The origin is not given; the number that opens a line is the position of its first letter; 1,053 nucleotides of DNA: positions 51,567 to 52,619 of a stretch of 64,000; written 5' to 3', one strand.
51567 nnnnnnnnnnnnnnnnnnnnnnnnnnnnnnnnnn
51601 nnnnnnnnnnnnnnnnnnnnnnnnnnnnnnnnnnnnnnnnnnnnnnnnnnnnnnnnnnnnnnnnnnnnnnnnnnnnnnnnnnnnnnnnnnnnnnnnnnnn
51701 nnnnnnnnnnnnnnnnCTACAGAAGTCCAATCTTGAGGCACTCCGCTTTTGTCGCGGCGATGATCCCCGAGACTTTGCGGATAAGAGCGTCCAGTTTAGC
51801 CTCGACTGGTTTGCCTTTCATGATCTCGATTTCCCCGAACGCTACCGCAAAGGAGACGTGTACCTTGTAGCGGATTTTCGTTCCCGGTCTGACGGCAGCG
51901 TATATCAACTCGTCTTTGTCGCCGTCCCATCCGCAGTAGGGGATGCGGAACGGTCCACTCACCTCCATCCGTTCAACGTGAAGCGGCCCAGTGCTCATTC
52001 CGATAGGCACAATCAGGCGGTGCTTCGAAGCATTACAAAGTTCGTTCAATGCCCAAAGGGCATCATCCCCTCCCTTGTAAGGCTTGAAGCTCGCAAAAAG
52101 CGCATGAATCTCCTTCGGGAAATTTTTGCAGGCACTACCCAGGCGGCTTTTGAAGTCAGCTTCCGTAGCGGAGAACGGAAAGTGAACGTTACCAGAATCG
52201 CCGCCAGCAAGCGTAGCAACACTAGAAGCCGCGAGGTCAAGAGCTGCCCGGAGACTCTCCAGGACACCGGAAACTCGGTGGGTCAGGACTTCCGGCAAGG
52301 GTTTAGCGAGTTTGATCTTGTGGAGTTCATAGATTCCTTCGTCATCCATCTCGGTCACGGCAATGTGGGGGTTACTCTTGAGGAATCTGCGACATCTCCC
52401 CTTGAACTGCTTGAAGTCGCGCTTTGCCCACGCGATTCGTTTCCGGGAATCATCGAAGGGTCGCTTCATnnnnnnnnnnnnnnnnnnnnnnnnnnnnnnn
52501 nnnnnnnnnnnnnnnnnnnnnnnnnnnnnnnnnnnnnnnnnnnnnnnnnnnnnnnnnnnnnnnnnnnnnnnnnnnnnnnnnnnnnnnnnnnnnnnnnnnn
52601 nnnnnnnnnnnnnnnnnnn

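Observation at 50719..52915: Transposon-like 2.2-kb insertion splits murG from murC: 8-bp target duplication and 23-bp inverted repeats, but no known transposase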

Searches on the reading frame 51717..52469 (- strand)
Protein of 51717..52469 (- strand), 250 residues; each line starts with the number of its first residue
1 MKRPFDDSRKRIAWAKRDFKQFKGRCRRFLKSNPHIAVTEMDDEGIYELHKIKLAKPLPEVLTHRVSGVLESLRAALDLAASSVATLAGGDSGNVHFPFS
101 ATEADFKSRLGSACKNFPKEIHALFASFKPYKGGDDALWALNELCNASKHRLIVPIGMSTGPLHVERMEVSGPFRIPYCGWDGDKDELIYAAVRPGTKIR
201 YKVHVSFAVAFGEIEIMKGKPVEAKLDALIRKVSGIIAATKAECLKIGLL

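Call 6: search_protein_families(library=pfam, proteins=[window:51717-52469:-], max_evalue=1)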
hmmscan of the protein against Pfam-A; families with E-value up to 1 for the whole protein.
window:51717-52469:- (250 aa): 1 family
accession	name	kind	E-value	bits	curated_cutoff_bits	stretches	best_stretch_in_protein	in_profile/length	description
PF04904.21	SAM_NCD1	-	0.073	13.5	24.3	1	132-169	29-65/79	NAB conserved region 1 (NCD1) SAM domain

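Call 7: search_protein_families(library=phrogs, proteins=[window:51717-52469:-], max_evalue=1)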
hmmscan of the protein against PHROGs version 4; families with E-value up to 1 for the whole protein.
window:51717-52469:- (250 aa): 1 family
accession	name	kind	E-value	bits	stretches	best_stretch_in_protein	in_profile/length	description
phrog_13652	-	unknown function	0.18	12.3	1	63-156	28-128/230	-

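Call 8: search_protein_families(library=padloc, proteins=[window:51717-52469:-], max_evalue=1)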
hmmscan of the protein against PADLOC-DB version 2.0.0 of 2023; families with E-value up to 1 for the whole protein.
window:51717-52469:- (250 aa): 0 families

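Call 9: search_protein_families(library=ncbifam, proteins=[window:51717-52469:-], max_evalue=1)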
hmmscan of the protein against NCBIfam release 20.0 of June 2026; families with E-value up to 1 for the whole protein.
window:51717-52469:- (250 aa): 0 families

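Call 21: find_encoding_contigs(protein=window:51717-52469:-, flank=6000, max_places=10)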
Protein window:51717-52469:- (250 aa): 1 contig read that carries it; 1 place shown.
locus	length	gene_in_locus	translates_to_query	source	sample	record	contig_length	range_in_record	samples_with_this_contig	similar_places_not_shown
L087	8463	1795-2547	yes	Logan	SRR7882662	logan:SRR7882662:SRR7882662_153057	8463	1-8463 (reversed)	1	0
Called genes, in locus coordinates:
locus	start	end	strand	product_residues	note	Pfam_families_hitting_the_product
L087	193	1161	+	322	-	PF03033:Glyco_transf_28, PF04101:Glyco_tran_28_C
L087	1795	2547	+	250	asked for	-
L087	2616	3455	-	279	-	PF12686:DUF3800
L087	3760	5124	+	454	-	PF01225:Mur_ligase, PF08245:Mur_ligase_M, PF02875:Mur_ligase_C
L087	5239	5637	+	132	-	-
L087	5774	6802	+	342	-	PF08478:POTRA_1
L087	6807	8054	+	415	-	PF02491:SHS2_FTSA, PF11104:PilM_2 (faint), PF06723:MreB_Mbl, PF14450:FtsA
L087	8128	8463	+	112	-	?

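Call 25: find_homologous_proteins(query=window:51717-52469:-, max_evalue=0.001)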
Query window:51717-52469:- (250 aa): 19 proteins with E <= 0.001 among 1023 candidates.
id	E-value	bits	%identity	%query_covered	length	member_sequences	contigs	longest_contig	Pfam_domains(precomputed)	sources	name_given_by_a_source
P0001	4.6e-165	565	100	100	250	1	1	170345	-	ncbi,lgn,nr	ncbi:MAG TPA: hypothetical protein VNK82_09900 [Terriglobales bacterium]|nr:hypothetical protein [Te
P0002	7.9e-102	358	66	96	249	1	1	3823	-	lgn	-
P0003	2.8e-88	314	58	98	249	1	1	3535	-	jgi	jgi:hypothetical protein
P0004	5.1e-81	290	54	100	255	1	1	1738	-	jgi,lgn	jgi:hypothetical protein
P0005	1.5e-80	289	62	85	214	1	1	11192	-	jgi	jgi:hypothetical protein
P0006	9.8e-65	237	47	100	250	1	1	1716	-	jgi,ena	-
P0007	2.8e-54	202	41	100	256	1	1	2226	-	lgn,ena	-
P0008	7.5e-54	201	42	100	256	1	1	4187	-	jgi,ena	jgi:hypothetical protein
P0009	7.3e-53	198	43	98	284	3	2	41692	-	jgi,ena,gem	-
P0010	9.3e-53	197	42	98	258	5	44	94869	-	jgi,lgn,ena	jgi:hypothetical protein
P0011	1.5e-52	197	43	98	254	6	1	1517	-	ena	-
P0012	4.6e-52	195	41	100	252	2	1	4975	-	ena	-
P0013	5.2e-52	195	41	100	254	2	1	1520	-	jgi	jgi:hypothetical protein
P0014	9.6e-52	194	43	98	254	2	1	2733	-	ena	-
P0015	1.0e-49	187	40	98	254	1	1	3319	-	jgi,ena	-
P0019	8.9e-37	145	35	98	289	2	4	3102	-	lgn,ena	-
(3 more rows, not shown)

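Call 26: find_encoding_contigs(protein=P0010, flank=4000, max_places=8)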
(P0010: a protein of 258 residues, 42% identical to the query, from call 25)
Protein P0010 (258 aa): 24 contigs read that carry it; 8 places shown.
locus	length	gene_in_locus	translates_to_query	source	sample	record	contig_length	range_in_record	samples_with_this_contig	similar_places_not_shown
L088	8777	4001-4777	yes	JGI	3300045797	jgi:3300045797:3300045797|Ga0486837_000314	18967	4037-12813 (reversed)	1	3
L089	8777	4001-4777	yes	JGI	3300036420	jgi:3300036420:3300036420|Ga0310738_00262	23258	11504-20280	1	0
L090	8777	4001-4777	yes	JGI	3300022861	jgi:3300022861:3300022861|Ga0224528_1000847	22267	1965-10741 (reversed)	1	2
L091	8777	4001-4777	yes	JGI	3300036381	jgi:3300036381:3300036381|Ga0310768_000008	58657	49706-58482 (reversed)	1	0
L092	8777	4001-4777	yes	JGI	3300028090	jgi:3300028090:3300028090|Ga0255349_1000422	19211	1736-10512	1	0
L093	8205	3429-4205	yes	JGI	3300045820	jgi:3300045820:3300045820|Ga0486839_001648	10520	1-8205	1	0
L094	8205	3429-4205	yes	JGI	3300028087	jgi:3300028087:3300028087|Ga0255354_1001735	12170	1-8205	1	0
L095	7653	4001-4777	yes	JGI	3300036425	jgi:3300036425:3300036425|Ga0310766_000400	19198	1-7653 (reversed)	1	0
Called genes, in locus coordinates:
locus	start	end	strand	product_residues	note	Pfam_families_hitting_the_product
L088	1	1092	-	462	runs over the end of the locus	PF01225:Mur_ligase, PF08245:Mur_ligase_M, PF02875:Mur_ligase_C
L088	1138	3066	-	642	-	PF13292:DXP_synthase_N, PF02775:TPP_enzyme_C, PF02779:Transket_pyr, PF02780:Transketolase_C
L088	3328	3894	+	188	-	PF14534:DUF4440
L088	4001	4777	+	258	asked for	-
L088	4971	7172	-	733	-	PF00676:E1_dh, PF02779:Transket_pyr, PF02780:Transketolase_C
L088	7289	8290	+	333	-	PF21088:MS_channel_1st (weak), PF00924:MS_channel_2nd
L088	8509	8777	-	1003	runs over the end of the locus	PF07494:Reg_prop (faint), PF07495:Y_Y_Y (weak), PF00990:GGDEF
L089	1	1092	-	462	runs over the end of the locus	PF01225:Mur_ligase, PF08245:Mur_ligase_M, PF02875:Mur_ligase_C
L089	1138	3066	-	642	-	PF13292:DXP_synthase_N, PF02775:TPP_enzyme_C, PF02779:Transket_pyr, PF02780:Transketolase_C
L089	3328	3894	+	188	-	PF14534:DUF4440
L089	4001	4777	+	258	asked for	-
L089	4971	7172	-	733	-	PF00676:E1_dh, PF02779:Transket_pyr, PF02780:Transketolase_C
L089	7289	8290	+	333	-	PF21088:MS_channel_1st (weak), PF00924:MS_channel_2nd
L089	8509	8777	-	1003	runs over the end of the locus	PF07494:Reg_prop (faint), PF07495:Y_Y_Y (weak), PF00990:GGDEF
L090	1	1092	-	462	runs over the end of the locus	PF01225:Mur_ligase, PF08245:Mur_ligase_M, PF02875:Mur_ligase_C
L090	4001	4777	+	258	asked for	-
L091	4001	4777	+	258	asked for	-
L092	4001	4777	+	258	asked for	-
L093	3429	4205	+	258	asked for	-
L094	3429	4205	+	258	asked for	-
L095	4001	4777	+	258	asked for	-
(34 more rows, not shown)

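Call 27: find_encoding_contigs(protein=P0002, flank=4000, max_places=4)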
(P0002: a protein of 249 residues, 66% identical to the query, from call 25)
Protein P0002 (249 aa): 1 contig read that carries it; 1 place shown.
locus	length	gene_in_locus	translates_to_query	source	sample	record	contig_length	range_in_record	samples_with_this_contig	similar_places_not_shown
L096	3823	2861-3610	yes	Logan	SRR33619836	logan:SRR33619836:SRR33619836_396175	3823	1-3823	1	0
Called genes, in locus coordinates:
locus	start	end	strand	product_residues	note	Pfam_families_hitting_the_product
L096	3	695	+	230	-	?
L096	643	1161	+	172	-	-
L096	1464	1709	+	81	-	-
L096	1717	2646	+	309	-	PF12760:Zn_ribbon_IS1595, PF12762:DDE_Tnp_IS1595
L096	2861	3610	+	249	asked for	-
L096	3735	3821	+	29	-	?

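Call 28: find_encoding_contigs(protein=P0005, flank=5000, max_places=4)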
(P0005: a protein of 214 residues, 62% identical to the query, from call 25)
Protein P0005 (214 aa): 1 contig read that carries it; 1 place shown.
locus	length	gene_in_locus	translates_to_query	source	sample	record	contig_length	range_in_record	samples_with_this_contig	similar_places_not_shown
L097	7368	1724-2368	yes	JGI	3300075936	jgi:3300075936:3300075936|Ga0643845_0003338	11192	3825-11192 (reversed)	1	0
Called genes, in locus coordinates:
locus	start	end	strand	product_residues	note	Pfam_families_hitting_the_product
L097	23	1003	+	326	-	PF12760:Zn_ribbon_IS1595, PF12762:DDE_Tnp_IS1595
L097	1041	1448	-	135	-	-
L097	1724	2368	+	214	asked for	-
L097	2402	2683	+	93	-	-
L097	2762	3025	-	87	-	-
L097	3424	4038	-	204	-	PF04973:NMN_transporter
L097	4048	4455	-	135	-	PF17209:Hfq (weak), PF21979:Hfq_1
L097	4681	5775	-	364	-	PF13177:DNA_pol3_delta2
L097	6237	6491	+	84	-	-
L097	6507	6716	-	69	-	-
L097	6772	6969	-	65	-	-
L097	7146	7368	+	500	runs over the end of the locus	PF00149:Metallophos, PF13620:CarboxypepD_reg, PF13715:CarbopepD_reg_2 (weak)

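Call 32: search_protein_families(library=pfam, proteins=[P0010, P0019, P0002, L096:1464-1709:+], max_evalue=0.1)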
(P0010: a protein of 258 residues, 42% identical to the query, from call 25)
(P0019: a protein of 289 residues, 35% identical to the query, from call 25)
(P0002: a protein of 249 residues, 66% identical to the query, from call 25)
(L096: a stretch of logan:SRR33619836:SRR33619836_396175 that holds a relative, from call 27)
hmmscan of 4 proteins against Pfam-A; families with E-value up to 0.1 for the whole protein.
P0010 (258 aa): 0 families

P0019 (289 aa): 0 families

P0002 (249 aa): 0 families

L096:1464-1709:+ (81 aa): 2 families
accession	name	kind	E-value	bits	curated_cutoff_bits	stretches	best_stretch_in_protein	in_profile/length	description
PF25094.1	R3H_PUS7L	-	0.00027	21.5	27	1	34-65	23-54/73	PUS7L R3H domain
PF01361.26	Tautomerase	-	0.059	13.7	22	1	40-61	12-33/60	Tautomerase enzyme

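Call 49: predict_structure(alignment_id=A1)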
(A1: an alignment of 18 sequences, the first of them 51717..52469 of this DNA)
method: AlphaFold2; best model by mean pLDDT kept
length: 250 residues; sequences in the alignment: 18
mean_pLDDT: 87.0   pTM: 0.82
mean pLDDT of the five models: 87.0, 86.7, 85.8, 85.1, 84.7
residues with pLDDT >= 90: 118; 70-90: 112; 50-70: 18; < 50: 2
segments of 3 or more residues with pLDDT < 50: none
pLDDT, mean of each block of 10 residues (from residue 1): 86 97 91 86 91 85 90 96 92 87 90 90 95 89 75 61 79 78 82 88 81 77 93 98 95
secondary structure, 60 per line:
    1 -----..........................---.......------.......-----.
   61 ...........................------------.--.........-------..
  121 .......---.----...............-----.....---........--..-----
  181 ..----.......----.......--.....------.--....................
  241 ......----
elements in order: H6-31 E35-41 E48-54 H60-87 H103-111 H119-127 H136-150 E156-160 E164-171 E187-193 E198-204 E207-211 H222-246

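Call 51: fold_search(model_id=the predicted structure, library=pdb)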
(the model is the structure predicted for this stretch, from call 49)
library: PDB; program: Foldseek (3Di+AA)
matches with E <= 10: 174; with E <= 0.001: 0
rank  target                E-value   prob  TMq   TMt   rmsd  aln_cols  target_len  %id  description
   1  7o6r                  1.8e-01  0.05  0.13  0.08  31.9       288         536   12  Crystal structure of bovine Hsc70(aa1-554)E213A/D214A in complex with 1H-Indazole (released 2022-05-04)
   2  7odi                  2.1e-01  0.04  0.13  0.08  32.3       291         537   13  Crystal structure of bovine Hsc70(aa1-554)E213A/D214A in complex with methanesulfonamide (released 2022-06-01)
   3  4fl9                  2.9e-01  0.04  0.13  0.08  32.0       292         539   12  Crystal Structure of bovine hsc70(aa1-554)E213A/D214A at 1.9A Resolution (released 2013-10-02)
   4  6zre_B                3.6e-01  0.03  0.12  0.09  27.3       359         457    8  Deciphering the role of the channel constrictions in the opening mechanism of MexAB-OprM efflux pump from Pseudomonas  (released 2021-07-28)
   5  7akz_A                3.8e-01  0.04  0.15  0.10  22.6       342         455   10  Deciphering the role of the channel constrictions in the opening mechanism of MexAB-OprM efflux pump from Pseudomonas  (released 2022-04-13)
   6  3kfu_A                7.4e-01  0.06  0.14  0.11  16.8       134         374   16  Crystal structure of the transamidosome (released 2010-08-25)
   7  5bun_C                7.9e-01  0.08  0.21  0.13  36.2       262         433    8  Crystal structure of an antigenic outer membrane protein ST50 from Salmonella Typhi (released 2015-12-23)
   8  2ior                  7.9e-01  0.03  0.11  0.13  20.6       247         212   10  Crystal Structure of the N-terminal Domain of HtpG, the Escherichia coli Hsp90, Bound to ADP (released 2006-11-21)
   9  8s89                  9.8e-01  0.08  0.19  0.13  18.0       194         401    9  Efficient and scalable protein design using a relaxed sequence space (released 2024-10-16)
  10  7b7z_B                1.2e+00  0.02  0.13  0.07  26.4       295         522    8  DeAMPylation complex of monomeric FICD and AMPylated BiP (state 1) (released 2021-07-07)
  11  5o4p_B                1.3e+00  0.02  0.13  0.07  26.3       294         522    8  Crystal structure of AMPylated GRP78 (released 2017-11-01)
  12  5jvj_A                1.3e+00  0.01  0.08  0.04  20.9       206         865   11  C4-type pyruvate phosphate dikinase: different conformational states of the nucleotide binding domain in the dimer (released 2017-04-05)
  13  8xdj_A                1.4e+00  0.11  0.20  0.29   7.0       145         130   11  Crystal structure of AMPylated HEPN toxin (released 2024-12-18)
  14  7d41_A                1.5e+00  0.03  0.12  0.10  22.8       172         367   10  Crystal structure of type III polyketide synthase from Mycobacterium marinum - P 21 21 21 Space group (released 2022-03-23)
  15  1wp1_A                1.7e+00  0.02  0.17  0.10  23.3       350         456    8  Crystal structure of the drug-discharge outer membrane protein, OprM (released 2004-11-02)
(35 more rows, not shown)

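Call 56: fold_search(model_id=the predicted structure, library=viral)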
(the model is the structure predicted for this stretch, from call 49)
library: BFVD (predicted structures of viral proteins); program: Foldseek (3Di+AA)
matches with E <= 10: 270; with E <= 0.001: 1
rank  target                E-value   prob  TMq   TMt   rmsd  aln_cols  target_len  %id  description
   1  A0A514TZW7            4.0e-10  1.00  0.69  0.64   6.5       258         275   17  (no name in the UniProt tables at hand)
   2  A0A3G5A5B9            2.1e-01  0.07  0.12  0.13  18.6       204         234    8  Uncharacterized protein [Hyperionvirus sp.]
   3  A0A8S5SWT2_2          2.4e-01  0.09  0.17  0.04  22.5       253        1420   16  Minor tail protein [Siphoviridae sp. ctZHD14]
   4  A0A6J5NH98            2.7e-01  0.04  0.08  0.05  20.9       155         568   15  Uncharacterized protein [uncultured Caudovirales phage]
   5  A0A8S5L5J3            2.8e-01  0.08  0.18  0.13  40.7       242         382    9  Maturation protein [ssRNA phage SRR7976325_21]
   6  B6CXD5                4.2e-01  0.05  0.18  0.12  30.0       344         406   11  (no name in the UniProt tables at hand)
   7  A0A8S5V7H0            5.2e-01  0.04  0.10  0.12  20.8       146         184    8  Uncharacterized protein [CrAss-like virus sp. ctUXy6]
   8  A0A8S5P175            5.2e-01  0.02  0.10  0.09  25.6       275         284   11  Uncharacterized protein [Myoviridae sp. ctLnO19]
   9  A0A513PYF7            5.8e-01  0.08  0.15  0.19  13.3       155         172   11  Tegument protein (Fragment) [Suid betaherpesvirus 2]
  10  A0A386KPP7            6.9e-01  0.23  0.13  0.24  10.6        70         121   13  Uncharacterized protein [Microbacterium phage ValentiniPuff]
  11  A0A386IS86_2          7.3e-01  0.07  0.13  0.04  20.4       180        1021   11  RNA-directed RNA polymerase L [Blechomonas maslovi leishbunyavirus 1]
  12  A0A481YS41            8.6e-01  0.09  0.09  0.07  14.4        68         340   18  Uncharacterized protein [Marseillevirus LCMAC101]
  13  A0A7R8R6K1            8.6e-01  0.01  0.10  0.09  23.7       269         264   10  Uncharacterized protein [Klebsiella phage vB_KvM-Eowyn]
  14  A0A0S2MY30            1.0e+00  0.03  0.15  0.17  20.6       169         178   12  Lower collar protein [Enterococcus phage vB_EfaP_IME195]
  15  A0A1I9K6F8            1.0e+00  0.03  0.10  0.11  19.0       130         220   10  ORF81 (Fragment) [White spot syndrome virus]
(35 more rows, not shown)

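Call 67: search_dna_similar(query=window:51717-52469:-, collection=phages, mode=protein, max_evalue=0.001, max_rows=10)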
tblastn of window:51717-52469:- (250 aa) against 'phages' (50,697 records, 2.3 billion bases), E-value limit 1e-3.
No match.

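Call 68: search_dna_similar(query=window:51717-52469:-, collection=plasmids, mode=protein, max_evalue=0.001, max_rows=10)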
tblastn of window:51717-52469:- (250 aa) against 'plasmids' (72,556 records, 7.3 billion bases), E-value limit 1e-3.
No match.

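Call 70: search_protein_families(library=ncbifam, proteins=[L096:1717-2646:+], max_evalue=0.01)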
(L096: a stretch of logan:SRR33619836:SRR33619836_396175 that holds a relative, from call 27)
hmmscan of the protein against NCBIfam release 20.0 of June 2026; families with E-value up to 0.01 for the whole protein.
L096:1717-2646:+ (309 aa): 2 families
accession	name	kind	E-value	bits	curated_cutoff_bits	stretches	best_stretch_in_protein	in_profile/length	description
NF033547.1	transpos_IS1595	equivalog_domain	1.1e-43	149.6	75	1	72-265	2-196/215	IS1595 family transposase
NF033558.1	transpos_IS1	equivalog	0.0056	16.6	100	0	35-141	1-102/199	IS1 family transposase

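Call 71: search_protein_representatives(alignment_id=A1)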
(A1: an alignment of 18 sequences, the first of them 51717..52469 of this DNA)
Query: 18 sequences, 252 profile positions. Proteins with E-value up to 0.001 (for the whole library): 9431; up to 1e-10: 4184; up to 1e-30: 607. The best 150 are listed.
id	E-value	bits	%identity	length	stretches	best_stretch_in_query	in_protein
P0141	7.4e-104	363.2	-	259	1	4-251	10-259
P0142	3.3e-85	302.1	-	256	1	2-251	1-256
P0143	1.7e-80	286.7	-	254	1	3-251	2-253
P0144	1.2e-76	274.1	-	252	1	1-251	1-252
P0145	4.1e-76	272.3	-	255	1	3-251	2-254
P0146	1.4e-74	267.3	-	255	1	3-251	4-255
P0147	4.7e-74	265.6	-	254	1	2-251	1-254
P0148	3.2e-72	259.6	-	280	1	5-251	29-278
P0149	7.9e-72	258.3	-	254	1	5-251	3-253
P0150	6.9e-71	255.2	-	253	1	2-251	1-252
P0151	6.5e-70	252.0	-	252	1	3-251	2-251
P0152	1.3e-69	251.0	-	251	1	4-250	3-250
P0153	3.0e-69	249.8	-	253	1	3-251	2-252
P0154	3.9e-69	249.5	-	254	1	3-251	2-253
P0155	2.8e-68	246.6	-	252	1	2-251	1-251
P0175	4.1e-62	226.5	-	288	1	2-251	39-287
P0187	2.3e-60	220.7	-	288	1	4-250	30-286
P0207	1.1e-58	215.3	-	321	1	2-251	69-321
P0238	9.9e-56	205.6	-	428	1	3-251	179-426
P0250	7.7e-55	202.6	-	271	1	3-251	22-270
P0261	4.2e-54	200.2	-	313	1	4-248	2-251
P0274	9.6e-53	195.8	-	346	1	7-251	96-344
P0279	1.7e-52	194.9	-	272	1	1-251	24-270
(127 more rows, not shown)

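Call 72: search_protein_families(library=pfam, proteins=[P0238, P0274, P0207, P0261, P0175, P0187, P0148, P0141, P0250, P0279], max_evalue=0.01)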
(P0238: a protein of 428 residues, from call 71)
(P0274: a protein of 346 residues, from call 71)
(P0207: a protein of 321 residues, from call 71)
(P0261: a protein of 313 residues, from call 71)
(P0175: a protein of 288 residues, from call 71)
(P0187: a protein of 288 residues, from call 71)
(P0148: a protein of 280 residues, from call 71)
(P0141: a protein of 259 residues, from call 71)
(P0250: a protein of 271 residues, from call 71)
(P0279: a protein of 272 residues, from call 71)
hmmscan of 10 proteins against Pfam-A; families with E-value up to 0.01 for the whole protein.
P0238 (428 aa): 0 families

P0274 (346 aa): 0 families

P0207 (321 aa): 0 families

P0261 (313 aa): 0 families

P0175 (288 aa): 0 families

P0187 (288 aa): 0 families

P0148 (280 aa): 0 families

P0141 (259 aa): 0 families

P0250 (271 aa): 0 families

P0279 (272 aa): 0 families

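Call 81: find_encoding_contigs(protein=P0009, flank=3500, max_places=3)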
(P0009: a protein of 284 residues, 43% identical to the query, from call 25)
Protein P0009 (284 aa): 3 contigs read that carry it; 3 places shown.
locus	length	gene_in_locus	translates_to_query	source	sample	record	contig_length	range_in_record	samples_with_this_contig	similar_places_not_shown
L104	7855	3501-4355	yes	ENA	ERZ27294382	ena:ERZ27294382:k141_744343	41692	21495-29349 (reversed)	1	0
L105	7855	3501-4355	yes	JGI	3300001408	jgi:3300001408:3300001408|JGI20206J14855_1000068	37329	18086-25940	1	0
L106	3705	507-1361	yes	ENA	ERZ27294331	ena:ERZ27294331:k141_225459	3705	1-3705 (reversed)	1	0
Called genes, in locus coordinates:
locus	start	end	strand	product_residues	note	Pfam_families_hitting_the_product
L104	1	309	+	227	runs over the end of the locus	-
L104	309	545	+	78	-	-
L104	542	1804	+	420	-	-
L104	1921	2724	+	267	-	PF13641:Glyco_tranf_2_3, PF00535:Glycos_transf_2, PF10111:Glyco_tranf_2_2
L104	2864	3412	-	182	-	PF01797:Y1_Tnp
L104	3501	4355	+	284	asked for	-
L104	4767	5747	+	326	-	PF04542:Sigma70_r2, PF04545:Sigma70_r4, PF08281:Sigma70_r4_2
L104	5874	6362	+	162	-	-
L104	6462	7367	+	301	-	-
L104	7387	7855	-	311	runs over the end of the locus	PF01370:Epimerase, PF04321:RmlD_sub_bind (weak), PF16363:GDP_Man_Dehyd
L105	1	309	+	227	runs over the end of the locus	-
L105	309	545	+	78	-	-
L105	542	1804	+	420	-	-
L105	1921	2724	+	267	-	PF13641:Glyco_tranf_2_3, PF00535:Glycos_transf_2, PF10111:Glyco_tranf_2_2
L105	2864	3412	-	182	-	PF01797:Y1_Tnp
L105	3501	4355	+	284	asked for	-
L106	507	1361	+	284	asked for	-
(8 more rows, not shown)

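Call 82: find_encoding_contigs(protein=P0003, flank=3500, max_places=3)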
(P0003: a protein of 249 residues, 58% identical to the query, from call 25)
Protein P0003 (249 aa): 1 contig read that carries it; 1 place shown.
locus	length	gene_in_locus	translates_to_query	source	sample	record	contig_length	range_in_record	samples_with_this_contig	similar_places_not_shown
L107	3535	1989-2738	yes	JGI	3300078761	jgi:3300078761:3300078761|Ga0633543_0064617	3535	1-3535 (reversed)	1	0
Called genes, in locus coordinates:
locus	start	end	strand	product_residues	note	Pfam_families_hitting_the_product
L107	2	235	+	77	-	?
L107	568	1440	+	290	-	PF07885:Ion_trans_2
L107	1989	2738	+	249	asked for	-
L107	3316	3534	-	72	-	?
